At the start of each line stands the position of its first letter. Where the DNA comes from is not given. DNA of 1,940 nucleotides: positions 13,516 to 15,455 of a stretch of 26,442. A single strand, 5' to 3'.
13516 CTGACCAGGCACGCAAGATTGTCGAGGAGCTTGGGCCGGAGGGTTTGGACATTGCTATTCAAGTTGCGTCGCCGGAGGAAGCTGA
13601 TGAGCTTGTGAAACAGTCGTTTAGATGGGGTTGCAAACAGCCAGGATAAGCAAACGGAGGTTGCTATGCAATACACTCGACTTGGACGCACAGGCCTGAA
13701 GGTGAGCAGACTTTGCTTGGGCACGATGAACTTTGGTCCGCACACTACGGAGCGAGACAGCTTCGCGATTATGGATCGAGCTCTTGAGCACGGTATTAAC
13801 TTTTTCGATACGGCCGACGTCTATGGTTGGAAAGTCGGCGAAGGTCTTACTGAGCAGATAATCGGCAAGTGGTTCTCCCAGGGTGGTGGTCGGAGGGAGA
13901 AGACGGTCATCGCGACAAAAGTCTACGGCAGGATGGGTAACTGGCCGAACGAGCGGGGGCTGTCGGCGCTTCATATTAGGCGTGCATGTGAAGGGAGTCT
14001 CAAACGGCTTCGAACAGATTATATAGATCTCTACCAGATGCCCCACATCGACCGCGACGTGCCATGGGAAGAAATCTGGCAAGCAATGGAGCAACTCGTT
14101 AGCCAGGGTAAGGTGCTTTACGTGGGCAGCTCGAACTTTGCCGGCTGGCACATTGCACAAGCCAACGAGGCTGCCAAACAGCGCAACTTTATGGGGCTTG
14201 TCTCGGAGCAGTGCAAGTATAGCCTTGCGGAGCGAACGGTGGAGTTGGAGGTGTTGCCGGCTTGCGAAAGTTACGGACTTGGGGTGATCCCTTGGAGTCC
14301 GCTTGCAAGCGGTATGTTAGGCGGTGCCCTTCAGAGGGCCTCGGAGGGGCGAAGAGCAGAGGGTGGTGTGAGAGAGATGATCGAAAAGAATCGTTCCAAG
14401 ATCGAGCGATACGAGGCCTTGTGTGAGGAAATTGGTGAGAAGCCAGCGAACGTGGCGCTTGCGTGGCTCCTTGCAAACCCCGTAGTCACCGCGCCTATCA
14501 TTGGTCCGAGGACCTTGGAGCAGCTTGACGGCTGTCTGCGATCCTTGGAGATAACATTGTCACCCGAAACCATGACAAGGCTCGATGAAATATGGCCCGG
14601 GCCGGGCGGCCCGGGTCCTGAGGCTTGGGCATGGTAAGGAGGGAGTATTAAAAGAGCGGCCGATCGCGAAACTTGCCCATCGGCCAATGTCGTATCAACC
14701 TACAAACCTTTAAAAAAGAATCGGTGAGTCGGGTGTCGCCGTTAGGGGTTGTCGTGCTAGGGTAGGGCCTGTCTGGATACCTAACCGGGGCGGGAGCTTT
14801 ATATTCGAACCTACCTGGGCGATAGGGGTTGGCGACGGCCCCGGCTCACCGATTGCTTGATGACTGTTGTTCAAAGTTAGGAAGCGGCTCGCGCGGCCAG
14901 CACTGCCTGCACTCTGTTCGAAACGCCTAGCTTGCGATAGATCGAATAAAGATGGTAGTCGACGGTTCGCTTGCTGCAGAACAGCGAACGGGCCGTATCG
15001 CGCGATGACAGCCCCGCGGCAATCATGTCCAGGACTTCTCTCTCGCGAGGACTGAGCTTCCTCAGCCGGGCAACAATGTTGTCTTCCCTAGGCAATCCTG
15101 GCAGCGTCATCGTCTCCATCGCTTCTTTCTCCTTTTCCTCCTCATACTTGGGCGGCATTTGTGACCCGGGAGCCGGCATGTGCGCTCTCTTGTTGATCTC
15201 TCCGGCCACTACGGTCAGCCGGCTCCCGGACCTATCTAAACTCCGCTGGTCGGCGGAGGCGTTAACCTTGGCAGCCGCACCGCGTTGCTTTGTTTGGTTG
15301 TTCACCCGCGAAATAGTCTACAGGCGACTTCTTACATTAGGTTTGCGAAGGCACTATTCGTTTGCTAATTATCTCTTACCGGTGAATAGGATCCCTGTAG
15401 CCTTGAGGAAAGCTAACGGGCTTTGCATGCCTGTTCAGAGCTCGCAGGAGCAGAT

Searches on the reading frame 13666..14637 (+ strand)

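Call 94: search_protein_families(library=pfam, proteins=[window:13666-14637:+], max_evalue=0.001)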
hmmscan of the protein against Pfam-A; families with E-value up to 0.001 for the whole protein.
window:13666-14637:+ (323 aa): 1 family
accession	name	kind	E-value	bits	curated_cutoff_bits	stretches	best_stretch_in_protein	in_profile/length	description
PF00248.27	Aldo_ket_red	-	4.4e-74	249.6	24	1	15-310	1-290/291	Aldo/keto reductase family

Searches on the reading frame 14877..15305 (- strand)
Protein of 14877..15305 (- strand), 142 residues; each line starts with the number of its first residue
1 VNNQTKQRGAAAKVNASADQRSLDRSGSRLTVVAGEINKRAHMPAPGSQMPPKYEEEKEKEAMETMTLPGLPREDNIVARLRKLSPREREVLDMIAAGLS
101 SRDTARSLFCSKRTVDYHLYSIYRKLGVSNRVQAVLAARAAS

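Call 94: search_protein_families(library=pfam, proteins=[window:14877-15305:-], max_evalue=0.001)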
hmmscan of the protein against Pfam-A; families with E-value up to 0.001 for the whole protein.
window:14877-15305:- (142 aa): 4 families
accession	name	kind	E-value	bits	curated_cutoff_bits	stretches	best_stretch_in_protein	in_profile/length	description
PF00196.25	GerE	-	1.8e-20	72.7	23.5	1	83-137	2-56/57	Bacterial regulatory proteins, luxR family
PF08281.18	Sigma70_r4_2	-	4e-07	30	25.7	1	76-126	3-54/54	Sigma-70, region 4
PF13936.12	HTH_38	-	0.00014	22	27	1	82-119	3-41/44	Helix-turn-helix domain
PF13556.12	HTH_30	-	0.00054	20.1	27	0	95-131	9-45/59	PucR C-terminal helix-turn-helix domain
